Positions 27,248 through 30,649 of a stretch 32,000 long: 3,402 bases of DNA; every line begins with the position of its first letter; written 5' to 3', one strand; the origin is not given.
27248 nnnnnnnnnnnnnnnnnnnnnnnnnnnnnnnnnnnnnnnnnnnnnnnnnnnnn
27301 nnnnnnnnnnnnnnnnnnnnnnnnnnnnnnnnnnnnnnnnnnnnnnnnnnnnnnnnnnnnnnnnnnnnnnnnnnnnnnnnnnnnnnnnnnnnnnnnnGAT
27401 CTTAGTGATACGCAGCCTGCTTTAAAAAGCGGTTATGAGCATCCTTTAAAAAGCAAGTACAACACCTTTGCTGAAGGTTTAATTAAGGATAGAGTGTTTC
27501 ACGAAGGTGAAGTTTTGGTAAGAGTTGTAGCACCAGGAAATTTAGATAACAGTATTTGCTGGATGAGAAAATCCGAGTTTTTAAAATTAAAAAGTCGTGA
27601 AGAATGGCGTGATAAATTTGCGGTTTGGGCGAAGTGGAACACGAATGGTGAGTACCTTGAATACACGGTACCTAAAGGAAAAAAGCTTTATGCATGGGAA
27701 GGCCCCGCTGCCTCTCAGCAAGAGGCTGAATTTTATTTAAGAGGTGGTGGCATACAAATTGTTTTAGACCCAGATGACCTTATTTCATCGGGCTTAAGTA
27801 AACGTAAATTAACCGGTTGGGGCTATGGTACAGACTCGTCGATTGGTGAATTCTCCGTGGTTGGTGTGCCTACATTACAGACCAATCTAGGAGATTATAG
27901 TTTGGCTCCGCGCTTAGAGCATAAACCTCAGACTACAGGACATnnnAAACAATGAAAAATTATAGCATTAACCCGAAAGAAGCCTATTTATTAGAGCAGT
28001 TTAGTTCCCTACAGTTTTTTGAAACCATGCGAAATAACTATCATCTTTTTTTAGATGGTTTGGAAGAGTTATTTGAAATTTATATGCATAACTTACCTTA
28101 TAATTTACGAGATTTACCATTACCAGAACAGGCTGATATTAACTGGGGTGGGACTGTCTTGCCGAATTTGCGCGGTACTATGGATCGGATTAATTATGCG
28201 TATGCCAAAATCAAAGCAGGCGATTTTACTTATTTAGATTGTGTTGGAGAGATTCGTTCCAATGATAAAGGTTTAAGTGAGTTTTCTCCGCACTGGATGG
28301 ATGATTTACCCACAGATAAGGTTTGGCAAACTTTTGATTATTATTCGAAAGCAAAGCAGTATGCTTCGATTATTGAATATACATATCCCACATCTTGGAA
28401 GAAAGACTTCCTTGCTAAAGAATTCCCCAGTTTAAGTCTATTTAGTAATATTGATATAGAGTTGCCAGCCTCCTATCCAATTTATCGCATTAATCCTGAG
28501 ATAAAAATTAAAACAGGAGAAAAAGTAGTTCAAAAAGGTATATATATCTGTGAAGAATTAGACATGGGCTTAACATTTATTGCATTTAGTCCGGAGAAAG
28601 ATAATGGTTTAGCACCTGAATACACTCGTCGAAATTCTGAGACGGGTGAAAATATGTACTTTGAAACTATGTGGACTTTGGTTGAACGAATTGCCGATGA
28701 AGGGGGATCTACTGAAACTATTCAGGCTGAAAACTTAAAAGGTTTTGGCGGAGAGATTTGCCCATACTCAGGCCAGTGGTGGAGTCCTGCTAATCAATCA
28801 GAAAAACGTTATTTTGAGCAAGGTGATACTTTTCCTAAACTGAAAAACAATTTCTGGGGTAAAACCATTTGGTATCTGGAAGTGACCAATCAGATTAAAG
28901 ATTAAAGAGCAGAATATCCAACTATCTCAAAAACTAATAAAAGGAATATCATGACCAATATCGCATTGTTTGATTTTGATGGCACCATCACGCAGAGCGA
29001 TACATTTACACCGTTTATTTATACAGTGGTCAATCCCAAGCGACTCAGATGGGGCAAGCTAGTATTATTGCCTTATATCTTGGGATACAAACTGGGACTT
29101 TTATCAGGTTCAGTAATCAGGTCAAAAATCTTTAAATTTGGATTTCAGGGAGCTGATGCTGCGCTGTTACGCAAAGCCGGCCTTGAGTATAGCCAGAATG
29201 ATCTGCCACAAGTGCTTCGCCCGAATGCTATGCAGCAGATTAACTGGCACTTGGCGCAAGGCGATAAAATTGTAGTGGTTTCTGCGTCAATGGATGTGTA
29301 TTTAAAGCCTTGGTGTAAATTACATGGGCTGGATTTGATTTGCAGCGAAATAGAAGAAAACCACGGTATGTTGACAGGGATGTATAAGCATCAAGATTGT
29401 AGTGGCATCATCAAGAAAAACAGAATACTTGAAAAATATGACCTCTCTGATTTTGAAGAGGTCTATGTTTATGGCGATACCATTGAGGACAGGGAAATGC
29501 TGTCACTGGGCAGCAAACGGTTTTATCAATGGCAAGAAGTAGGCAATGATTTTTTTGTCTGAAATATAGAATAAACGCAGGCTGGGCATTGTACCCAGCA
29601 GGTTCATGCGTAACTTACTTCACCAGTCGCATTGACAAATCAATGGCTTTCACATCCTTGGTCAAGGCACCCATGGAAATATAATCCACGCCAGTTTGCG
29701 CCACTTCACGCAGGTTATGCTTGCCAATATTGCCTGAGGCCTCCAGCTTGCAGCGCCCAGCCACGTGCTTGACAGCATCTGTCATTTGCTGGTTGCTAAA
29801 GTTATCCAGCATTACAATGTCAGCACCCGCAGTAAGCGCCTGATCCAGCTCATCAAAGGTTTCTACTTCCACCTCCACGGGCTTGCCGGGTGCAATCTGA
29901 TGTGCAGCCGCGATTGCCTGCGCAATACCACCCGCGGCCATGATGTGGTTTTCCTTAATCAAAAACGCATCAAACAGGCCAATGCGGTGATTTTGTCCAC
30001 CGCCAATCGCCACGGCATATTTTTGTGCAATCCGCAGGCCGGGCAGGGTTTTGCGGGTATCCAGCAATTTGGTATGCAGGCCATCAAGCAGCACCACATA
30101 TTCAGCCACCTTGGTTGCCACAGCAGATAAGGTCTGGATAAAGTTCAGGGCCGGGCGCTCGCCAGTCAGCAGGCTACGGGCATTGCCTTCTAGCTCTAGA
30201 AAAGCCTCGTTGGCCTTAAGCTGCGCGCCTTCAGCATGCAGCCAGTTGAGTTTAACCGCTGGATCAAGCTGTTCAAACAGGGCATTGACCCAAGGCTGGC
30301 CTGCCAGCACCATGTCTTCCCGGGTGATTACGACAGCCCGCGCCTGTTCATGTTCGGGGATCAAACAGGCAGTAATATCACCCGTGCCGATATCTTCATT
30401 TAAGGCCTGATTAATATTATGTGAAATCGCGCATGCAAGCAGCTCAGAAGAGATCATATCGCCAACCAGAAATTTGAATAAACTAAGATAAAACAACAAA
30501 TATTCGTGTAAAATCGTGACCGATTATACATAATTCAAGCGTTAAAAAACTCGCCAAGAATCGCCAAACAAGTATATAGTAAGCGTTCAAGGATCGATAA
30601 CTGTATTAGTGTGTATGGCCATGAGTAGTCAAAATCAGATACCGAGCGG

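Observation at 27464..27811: C-terminal domain of the 514-aa protein: possible TNT/ART-like NAD-targeting toxin with a GGGxQ motif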

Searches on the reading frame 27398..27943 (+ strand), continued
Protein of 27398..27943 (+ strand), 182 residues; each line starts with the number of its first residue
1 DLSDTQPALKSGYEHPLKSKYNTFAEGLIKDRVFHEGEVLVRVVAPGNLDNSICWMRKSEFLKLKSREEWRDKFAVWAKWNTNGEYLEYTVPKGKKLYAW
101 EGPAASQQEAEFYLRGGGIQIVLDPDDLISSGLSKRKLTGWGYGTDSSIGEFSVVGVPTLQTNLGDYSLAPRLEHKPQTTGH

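Call 50: find_homologous_proteins(query=P0248, max_evalue=0.001)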
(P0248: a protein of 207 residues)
Query P0248 (207 aa): 1 proteins with E <= 0.001 among 243 candidates.
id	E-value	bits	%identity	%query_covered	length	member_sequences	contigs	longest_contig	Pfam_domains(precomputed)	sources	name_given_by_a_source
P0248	9.9e-136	469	100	100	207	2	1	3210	-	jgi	jgi:hypothetical protein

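Call 69: find_encoding_contigs(protein=P0237, flank=5000, max_places=2)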
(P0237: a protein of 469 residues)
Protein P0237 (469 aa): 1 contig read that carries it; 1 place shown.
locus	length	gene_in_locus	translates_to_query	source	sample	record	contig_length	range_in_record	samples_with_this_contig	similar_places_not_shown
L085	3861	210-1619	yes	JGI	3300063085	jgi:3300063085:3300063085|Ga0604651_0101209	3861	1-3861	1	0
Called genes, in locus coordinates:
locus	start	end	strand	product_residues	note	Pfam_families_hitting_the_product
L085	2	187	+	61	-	?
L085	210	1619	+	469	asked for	PF05488:PAAR_motif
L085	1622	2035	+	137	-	-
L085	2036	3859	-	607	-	?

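Call 70: find_encoding_contigs(protein=P0259, flank=5000, max_places=2)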
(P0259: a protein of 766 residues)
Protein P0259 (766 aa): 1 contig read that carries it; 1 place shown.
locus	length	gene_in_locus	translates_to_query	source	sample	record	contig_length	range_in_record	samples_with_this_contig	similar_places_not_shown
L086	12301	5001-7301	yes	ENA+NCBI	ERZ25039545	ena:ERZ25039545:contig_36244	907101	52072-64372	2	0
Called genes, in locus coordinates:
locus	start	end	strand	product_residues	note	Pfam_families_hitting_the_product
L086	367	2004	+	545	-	-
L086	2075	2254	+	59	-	-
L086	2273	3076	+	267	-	PF00905:Transpeptidase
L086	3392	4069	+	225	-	PF01551:Peptidase_M23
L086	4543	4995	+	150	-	-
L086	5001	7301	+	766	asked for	PF05638:T6SS_HCP (weak)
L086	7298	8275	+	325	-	PF15584:Imm72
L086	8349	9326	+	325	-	PF15584:Imm72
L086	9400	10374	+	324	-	PF15584:Imm72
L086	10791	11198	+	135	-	PF13366:PDDEXK_3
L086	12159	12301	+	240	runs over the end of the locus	PF01209:Ubie_methyltran (weak), PF01728:FtsJ (weak), PF13847:Methyltransf_31, PF08241:Methyltransf_11, PF08242:Methyltransf_12 (weak), PF13649:Methyltransf_25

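Call 73: find_encoding_contigs(protein=P0180, flank=5000, max_places=2)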
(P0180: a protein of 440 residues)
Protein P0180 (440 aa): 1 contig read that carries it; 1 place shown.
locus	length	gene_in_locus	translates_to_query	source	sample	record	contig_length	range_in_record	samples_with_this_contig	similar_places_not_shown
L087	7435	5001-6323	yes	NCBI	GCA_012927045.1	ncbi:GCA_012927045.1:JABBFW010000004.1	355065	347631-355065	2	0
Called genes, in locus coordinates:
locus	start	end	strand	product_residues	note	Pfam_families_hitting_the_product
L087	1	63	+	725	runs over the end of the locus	PF07715:Plug, PF00593:TonB_dep_Rec_b-barrel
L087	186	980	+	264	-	PF13501:SoxY, PF08770:SoxZ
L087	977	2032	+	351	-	PF00753:Lactamase_B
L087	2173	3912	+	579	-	PF01011:PQQ, PF13360:PQQ_2, PF13570:Beta-prop_ACSF4 (weak), PF07774:EMC1_C (faint), PF01011:PQQ, PF13360:PQQ_2 (weak), PF13570:Beta-prop_ACSF4 (weak)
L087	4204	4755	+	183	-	PF07589:PEP_exosort_dom (weak)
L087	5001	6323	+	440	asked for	PF21724:DUF6861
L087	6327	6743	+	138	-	-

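Call 74: find_encoding_contigs(protein=P0246, flank=5000, max_places=2)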
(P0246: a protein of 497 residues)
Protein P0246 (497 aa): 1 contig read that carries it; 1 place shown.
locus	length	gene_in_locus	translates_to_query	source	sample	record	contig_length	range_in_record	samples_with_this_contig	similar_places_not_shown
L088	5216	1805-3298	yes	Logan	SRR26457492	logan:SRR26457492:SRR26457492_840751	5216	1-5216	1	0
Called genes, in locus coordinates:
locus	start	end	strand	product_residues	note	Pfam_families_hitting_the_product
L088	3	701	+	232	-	?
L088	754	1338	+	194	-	PF22011:DUF6931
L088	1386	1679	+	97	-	PF05488:PAAR_motif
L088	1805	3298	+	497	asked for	PF01471:PG_binding_1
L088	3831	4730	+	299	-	PF01471:PG_binding_1 (faint)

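Call 75: find_encoding_contigs(protein=P0236, flank=5000, max_places=2)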
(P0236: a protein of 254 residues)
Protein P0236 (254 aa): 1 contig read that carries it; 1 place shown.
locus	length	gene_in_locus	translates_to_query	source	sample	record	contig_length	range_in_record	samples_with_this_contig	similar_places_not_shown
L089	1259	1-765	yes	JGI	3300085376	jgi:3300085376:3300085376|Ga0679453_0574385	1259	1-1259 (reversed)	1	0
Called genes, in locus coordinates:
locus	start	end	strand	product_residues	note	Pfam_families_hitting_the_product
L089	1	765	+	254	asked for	PF14449:PT-TG (weak)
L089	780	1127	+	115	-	-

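Call 85: fold_search(model_id=the predicted structure, library=viral)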
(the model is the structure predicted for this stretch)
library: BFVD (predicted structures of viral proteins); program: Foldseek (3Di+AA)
matches with E <= 10: 355; with E <= 0.001: 0
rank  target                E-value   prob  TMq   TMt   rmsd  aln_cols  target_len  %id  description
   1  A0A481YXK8            6.5e-02  0.66  0.36  0.26   9.6       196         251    9  Uncharacterized protein [Marseillevirus LCMAC202]
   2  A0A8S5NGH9            6.9e-02  0.05  0.11  0.12  16.7       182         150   14  Minor capsid protein [Myoviridae sp. ctcwu24]
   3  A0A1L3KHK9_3          1.8e-01  0.08  0.20  0.04  23.0       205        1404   12  (no name in the UniProt tables at hand)
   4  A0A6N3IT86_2          2.4e-01  0.06  0.17  0.04  14.8       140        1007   12  (no name in the UniProt tables at hand)
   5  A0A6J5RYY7            2.6e-01  0.03  0.13  0.15  18.6       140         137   11  Uncharacterized protein [uncultured Caudovirales phage]
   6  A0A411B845            2.9e-01  0.06  0.16  0.19  15.1       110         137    8  Uncharacterized protein [Aeromonas phage Asswx_1]
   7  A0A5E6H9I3            3.1e-01  0.13  0.26  0.29   9.0       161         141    9  (no name in the UniProt tables at hand)
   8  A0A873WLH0            4.3e-01  0.02  0.12  0.07  14.4       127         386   11  (no name in the UniProt tables at hand)
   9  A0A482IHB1            4.5e-01  0.02  0.10  0.09  12.4       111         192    7  (no name in the UniProt tables at hand)
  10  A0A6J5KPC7            4.8e-01  0.01  0.11  0.03  15.2       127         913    8  Uncharacterized protein [uncultured Caudovirales phage]
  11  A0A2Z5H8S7            6.2e-01  0.06  0.13  0.21  11.2        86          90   10  Uncharacterized protein [Pseudomonas phage phCDa]
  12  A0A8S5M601            6.6e-01  0.02  0.12  0.15  17.5       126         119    8  Uncharacterized protein [Siphoviridae sp. ctH1110]
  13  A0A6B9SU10            7.1e-01  0.01  0.11  0.09  15.9       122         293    9  (no name in the UniProt tables at hand)
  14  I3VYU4                7.5e-01  0.30  0.28  0.29   6.6       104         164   12  (no name in the UniProt tables at hand)
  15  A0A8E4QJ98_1          8.0e-01  0.02  0.16  0.04  19.6       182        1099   11  Genome polyprotein [Loch Leven virus]
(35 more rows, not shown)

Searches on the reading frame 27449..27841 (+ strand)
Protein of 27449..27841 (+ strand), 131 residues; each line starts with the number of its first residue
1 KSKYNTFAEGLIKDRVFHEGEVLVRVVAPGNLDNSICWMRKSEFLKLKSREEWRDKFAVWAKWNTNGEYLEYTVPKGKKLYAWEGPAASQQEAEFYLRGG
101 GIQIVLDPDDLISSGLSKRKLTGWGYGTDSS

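Call 49: search_solved_structures(query=A6, max_evalue=10, show_alignments=5)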
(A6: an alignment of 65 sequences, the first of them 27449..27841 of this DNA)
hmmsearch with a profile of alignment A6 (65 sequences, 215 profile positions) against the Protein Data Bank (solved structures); distinct sequences matched with E-value up to 10: 0.

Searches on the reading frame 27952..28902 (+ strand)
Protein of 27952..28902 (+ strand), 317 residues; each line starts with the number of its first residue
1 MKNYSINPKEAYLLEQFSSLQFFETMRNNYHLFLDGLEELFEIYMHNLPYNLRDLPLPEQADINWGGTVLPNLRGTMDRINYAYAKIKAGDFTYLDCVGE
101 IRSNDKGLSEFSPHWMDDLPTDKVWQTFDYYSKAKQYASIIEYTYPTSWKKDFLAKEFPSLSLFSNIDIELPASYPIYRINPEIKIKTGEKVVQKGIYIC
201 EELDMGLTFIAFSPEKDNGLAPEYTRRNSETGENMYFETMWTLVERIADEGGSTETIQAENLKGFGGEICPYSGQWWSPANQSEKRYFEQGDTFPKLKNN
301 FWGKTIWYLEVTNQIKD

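Call 4: search_protein_families(library=ncbifam, proteins=[window:27952-28902:+], max_evalue=1)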
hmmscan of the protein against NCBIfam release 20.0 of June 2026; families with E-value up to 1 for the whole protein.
window:27952-28902:+ (317 aa): 1 family
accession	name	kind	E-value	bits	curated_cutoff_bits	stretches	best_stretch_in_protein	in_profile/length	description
NF041834.1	immunity_TaeI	equivalog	1.2e-09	38.1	450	1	257-310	229-280/282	type VI secretion system immunity protein, TaeI family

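Call 5: search_protein_families(library=pfam, proteins=[window:27952-28902:+], max_evalue=1)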
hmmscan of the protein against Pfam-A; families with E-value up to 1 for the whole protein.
window:27952-28902:+ (317 aa): 0 families

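Call 63: search_solved_structures(query=window:27952-28902:+, max_evalue=1, show_alignments=2)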
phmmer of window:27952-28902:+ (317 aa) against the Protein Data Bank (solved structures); distinct sequences matched with E-value up to 1: 0.

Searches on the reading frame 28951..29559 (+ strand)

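Call 83: search_protein_families(library=ncbifam, proteins=[window:28951-29559:+], max_evalue=0.00001)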
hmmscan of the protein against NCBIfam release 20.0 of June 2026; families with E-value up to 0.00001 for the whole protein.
window:28951-29559:+ (203 aa): 3 families
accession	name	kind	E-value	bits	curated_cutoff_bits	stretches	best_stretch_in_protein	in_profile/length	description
TIGR01490.1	HAD-SF-IB-hyp1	subfamily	8.7e-27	94.7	98.3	1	4-186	1-189/202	HAD-IB family hydrolase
TIGR01488.1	HAD-SF-IB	subfamily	8.6e-22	77.9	45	1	5-186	2-176/177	HAD-IB family phosphatase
NF052360.1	HolPasePseu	equivalog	4.7e-09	36.2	280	1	73-185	73-189/218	histidinol-phosphatase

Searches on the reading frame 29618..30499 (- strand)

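Call 83: search_protein_families(library=ncbifam, proteins=[window:29618-30499:-], max_evalue=0.00001)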
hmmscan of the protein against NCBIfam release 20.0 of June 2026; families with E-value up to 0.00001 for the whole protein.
window:29618-30499:- (294 aa): 2 families
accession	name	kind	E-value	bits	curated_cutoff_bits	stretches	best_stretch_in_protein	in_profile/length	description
TIGR00078.1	nadC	equivalog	6.7e-95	317.4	198.4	1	29-291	2-268/269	carboxylating nicotinate-nucleotide diphosphorylase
TIGR01334.1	modD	hypoth_equivalog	3.3e-27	95.6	178.85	1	28-274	7-260/277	ModD protein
